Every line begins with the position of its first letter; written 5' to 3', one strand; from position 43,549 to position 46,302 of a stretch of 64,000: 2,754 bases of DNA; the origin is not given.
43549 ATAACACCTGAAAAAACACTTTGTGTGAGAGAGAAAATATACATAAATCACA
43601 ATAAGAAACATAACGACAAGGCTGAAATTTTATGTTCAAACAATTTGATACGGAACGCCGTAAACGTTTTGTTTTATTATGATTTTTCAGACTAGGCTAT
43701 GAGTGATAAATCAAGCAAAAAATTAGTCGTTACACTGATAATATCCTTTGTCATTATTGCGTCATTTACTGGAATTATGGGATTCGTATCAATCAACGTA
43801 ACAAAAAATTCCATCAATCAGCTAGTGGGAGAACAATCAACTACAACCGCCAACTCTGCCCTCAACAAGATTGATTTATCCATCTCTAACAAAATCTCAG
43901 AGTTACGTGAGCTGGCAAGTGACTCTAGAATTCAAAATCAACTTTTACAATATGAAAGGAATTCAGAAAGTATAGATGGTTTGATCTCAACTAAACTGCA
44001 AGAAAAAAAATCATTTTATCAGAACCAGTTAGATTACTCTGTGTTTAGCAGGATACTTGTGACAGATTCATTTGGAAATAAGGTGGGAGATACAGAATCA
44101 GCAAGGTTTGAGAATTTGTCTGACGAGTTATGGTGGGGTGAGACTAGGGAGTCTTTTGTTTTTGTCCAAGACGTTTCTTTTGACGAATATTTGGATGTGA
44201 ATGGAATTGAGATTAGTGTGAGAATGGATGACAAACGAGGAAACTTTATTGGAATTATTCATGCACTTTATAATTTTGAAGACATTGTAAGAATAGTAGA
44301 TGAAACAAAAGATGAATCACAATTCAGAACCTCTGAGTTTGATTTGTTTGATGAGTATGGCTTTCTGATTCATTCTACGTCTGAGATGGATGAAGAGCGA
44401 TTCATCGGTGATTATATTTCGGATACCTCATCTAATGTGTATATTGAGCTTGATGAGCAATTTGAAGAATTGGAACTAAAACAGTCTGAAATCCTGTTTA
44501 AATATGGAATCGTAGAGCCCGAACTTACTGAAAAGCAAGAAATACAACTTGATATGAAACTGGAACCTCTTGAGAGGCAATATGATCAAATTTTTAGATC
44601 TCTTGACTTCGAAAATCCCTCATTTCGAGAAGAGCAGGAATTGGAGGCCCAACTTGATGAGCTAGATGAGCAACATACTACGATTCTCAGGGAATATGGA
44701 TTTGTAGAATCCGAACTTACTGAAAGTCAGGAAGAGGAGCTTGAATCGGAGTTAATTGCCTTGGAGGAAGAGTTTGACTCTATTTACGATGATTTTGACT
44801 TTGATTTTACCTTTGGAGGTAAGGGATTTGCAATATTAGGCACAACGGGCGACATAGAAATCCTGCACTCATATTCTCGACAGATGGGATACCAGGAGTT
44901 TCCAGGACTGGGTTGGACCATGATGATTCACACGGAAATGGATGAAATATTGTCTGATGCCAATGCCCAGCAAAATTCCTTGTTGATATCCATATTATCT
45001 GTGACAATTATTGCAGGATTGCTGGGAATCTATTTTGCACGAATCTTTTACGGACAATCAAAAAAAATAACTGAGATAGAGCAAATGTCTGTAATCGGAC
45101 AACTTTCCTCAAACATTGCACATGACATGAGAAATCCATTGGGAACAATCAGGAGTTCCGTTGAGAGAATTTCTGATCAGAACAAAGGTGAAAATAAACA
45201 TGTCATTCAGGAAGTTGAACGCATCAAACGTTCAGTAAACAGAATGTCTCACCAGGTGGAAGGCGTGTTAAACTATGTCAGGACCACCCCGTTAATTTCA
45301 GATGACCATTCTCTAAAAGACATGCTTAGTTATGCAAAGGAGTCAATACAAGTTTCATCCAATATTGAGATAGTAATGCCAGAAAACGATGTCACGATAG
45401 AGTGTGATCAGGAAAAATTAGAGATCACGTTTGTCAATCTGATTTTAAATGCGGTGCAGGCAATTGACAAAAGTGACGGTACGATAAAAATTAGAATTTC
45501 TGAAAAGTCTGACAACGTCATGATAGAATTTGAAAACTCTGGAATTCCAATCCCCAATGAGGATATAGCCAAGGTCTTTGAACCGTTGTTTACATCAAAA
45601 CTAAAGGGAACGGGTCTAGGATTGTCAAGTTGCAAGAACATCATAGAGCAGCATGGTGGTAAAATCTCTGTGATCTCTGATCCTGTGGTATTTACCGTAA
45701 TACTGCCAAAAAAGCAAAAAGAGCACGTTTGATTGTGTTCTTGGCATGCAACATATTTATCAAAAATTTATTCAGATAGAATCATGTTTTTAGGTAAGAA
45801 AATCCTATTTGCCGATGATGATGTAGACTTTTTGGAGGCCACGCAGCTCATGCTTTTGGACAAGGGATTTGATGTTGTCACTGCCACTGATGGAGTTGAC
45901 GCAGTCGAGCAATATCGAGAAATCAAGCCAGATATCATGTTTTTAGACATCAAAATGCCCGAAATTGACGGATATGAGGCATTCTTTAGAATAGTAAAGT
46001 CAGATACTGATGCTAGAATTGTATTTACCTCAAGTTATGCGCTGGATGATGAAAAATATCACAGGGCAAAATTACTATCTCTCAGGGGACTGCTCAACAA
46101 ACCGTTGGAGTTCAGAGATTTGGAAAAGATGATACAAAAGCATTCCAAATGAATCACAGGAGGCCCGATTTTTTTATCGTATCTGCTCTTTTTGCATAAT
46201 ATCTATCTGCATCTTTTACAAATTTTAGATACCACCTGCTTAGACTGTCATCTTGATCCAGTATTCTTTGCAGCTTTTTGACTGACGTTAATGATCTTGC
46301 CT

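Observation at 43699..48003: Sensor kinase ectodomain and a secreted protein share an unnamed acidic repeat, within a kinase / receiver / wHTH / secreted-protein module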

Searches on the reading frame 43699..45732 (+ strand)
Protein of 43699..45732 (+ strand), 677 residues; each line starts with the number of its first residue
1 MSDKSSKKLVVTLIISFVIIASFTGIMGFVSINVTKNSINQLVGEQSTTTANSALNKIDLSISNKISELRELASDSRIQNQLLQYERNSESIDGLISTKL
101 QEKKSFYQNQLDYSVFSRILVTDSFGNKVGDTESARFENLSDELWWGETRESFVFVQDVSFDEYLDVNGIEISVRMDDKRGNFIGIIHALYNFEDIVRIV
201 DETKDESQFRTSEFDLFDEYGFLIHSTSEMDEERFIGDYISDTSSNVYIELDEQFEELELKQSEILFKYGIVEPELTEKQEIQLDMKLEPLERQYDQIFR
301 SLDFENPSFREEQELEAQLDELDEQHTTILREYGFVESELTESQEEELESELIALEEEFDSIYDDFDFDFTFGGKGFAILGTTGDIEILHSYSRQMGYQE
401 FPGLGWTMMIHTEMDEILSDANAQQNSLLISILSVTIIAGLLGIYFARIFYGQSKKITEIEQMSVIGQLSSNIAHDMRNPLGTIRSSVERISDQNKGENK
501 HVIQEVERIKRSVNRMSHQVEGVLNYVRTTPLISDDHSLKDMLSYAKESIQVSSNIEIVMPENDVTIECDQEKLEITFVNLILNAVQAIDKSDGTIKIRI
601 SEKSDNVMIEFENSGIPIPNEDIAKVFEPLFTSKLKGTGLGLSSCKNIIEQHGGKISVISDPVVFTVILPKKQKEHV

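Call 3: search_protein_families(library=pfam, proteins=[window:43699-45732:+], max_evalue=1)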
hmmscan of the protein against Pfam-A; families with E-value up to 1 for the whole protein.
window:43699-45732:+ (677 aa): 7 families
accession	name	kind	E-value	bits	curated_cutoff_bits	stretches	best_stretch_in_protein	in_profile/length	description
PF02518.31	HATPase_c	-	8.9e-21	74.9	26.4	1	570-672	2-110/111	Histidine kinase-, DNA gyrase B-, and HSP90-like ATPase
PF00512.31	HisKA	-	1.5e-11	44.6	26.9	1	467-528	3-62/66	His Kinase A (phospho-acceptor) domain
PF14501.12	HATPase_c_5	-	3.8e-09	36.8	22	1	574-667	6-97/102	GHKL domain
PF02743.24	dCache_1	-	0.0034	17.4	45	1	38-239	2-203/240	Cache domain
PF23491.1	bPH_8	-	0.0062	16.7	27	1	597-628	2-33/82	SunI-like bacterial PH domain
PF05802.16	SctB2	-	0.052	14.4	26.5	1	452-515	99-162/162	SPI-2 type 3 secretion system translocon protein SctB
PF24639.1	DUF7634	-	0.066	14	27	1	584-615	42-74/89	Domain of unknown function (DUF7634)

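Call 28: search_protein_families(library=ncbifam, proteins=[window:43699-45732:+], max_evalue=1)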
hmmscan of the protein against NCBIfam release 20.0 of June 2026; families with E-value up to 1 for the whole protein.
window:43699-45732:+ (677 aa): 72 families (the best 25 are shown)
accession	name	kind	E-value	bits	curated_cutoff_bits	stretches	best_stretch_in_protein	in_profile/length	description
NF008468.0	PRK11360.1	equivalog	2.9e-43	148.2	646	1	455-675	385-612/616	two-component system sensor histidine kinase AtoS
NF007688.0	PRK10364.1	equivalog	5.5e-39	134.2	479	1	413-673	181-453/460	two-component system sensor histidine kinase ZraS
NF047497.1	HK_LIC_12097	equivalog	7.6e-29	100.6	500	1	459-670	143-365/367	LIC_12097 family sensor histidine kinase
NF049962.1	HisKinFlgSCampy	equivalog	8.6e-29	100.5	600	1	461-670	127-337/338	fla regulon two-component system sensor histidine kinase FlgS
NF010411.0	PRK13837.1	equivalog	6.2e-28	97.3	647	1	461-676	445-680/828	two-component system VirA-like sensor kinase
NF053867.1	SprKinKinDBac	equivalog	1.3e-26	93.1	775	1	422-661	238-484/500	sporulation kinase KinD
NF038348.1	T2SS_HK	subfamily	4e-24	85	450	2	557-670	454-572/574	histidine kinase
TIGR02916.1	PEP_his_kin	equivalog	1.1e-23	83.8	300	1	454-670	463-679/679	XrtA/PEP-CTERM system histidine kinase PrsK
TIGR02966.1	phoR_proteo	equivalog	2e-22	79.7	334.2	1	455-661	102-322/333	phosphate regulon sensor histidine kinase PhoR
NF033092.0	HK_WalK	equivalog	4.1e-22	78.5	725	1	468-661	374-581/594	cell wall metabolism sensor histidine kinase WalK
NF041735.1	hist_kin_RppB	equivalog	1.1e-21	77.2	400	1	466-662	216-427/438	two-component system sensor histidine kinase RppB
NF033091.0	HK_VanS_ACDEFG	equivalog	2.5e-21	76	400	1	468-670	76-293/293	vancomycin resistance histidine kinase VanS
NF046044.1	PnpS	equivalog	5.5e-21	75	400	1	457-661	160-378/390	two-component system histidine kinase PnpS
NF041880.1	EPS_EpsF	equivalog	1.8e-20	72.9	900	1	473-658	281-475/492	response regulator EpsF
NF046020.1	HisKinCckABruc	equivalog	1.8e-20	72.4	1000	1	456-675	470-711/868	cell cycle histidine kinase CckA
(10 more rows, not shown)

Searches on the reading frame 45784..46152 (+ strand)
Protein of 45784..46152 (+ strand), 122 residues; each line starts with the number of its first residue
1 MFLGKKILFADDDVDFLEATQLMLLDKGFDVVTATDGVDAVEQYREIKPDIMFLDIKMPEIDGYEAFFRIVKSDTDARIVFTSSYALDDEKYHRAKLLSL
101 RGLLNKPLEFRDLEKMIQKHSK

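Call 3: search_protein_families(library=pfam, proteins=[window:45784-46152:+], max_evalue=1)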
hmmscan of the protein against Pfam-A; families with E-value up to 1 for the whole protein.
window:45784-46152:+ (122 aa): 1 family
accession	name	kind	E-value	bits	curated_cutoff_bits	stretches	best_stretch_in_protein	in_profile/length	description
PF00072.30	Response_reg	-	1.1e-20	74.3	30.2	1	7-118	1-111/111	Response regulator receiver domain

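Call 28: search_protein_families(library=ncbifam, proteins=[window:45784-46152:+], max_evalue=1)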
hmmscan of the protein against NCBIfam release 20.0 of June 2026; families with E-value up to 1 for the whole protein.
window:45784-46152:+ (122 aa): 97 families (the best 25 are shown)
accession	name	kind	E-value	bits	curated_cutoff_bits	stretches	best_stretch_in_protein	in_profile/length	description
NF041367.1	CheY_Halo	equivalog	2.7e-16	60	200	1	11-118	4-111/114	chemotaxis protein CheY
NF052313.1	T9SS_RR_PorX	equivalog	7e-15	54.8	300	1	6-81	2-77/513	T9SS response regulator signal transducer PorX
NF045717.1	DVU0259_DivK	exception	1e-13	51.5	160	1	4-118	2-113/117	DVU0259 family response regulator domain-containing protein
NF008469.0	PRK11361.1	equivalog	3.8e-13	48.9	714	1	5-89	5-89/461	acetoacetate metabolism transcriptional regulator AtoC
NF046022.1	RespRegCpdRBruc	equivalog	5e-13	49.1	180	1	6-118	3-114/120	cell cycle two-component system response regulator CpdR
NF041733.1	resp_reg_CseB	equivalog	1.6e-12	47.3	350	1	6-81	2-76/228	two-component system response regulator CseB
NF045944.1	ResRegRpaBCyano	equivalog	1.7e-12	47.2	330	1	9-118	2-109/229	response regulator transcription factor RpaB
NF007969.0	PRK10693.1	equivalog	2.2e-12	46.7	329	1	3-108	6-110/337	two-component system response regulator RssB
NF040534.1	resp_reg_YycF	equivalog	3.6e-12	46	340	1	5-83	1-78/231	response regulator YycF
NF008318.0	PRK11107.1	equivalog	4.2e-12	45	890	1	6-121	669-785/920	two-component sensor histidine kinase BarA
NF001965.0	PRK00742.1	subfamily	1e-11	44.7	293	1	7-89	6-89/357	chemotaxis-specific protein-glutamate methyltransferase CheB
NF033120.0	vanR_FM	exception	1.5e-11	44.4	460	1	6-93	5-91/231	vancomycin resistance response regulator transcription factor, VanR-F/VanR-M family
NF007135.0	PRK09581.1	equivalog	1.6e-11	43.7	474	1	6-80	4-78/457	PleD family two-component system response regulator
NF040689.1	MtrAB_MtrA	equivalog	2.3e-11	43.5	300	1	7-81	1-74/219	MtrAB system response regulator MtrA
NF011874.0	PRK15347.1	equivalog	2.3e-11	42.5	852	1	6-118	692-807/921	two component system sensor kinase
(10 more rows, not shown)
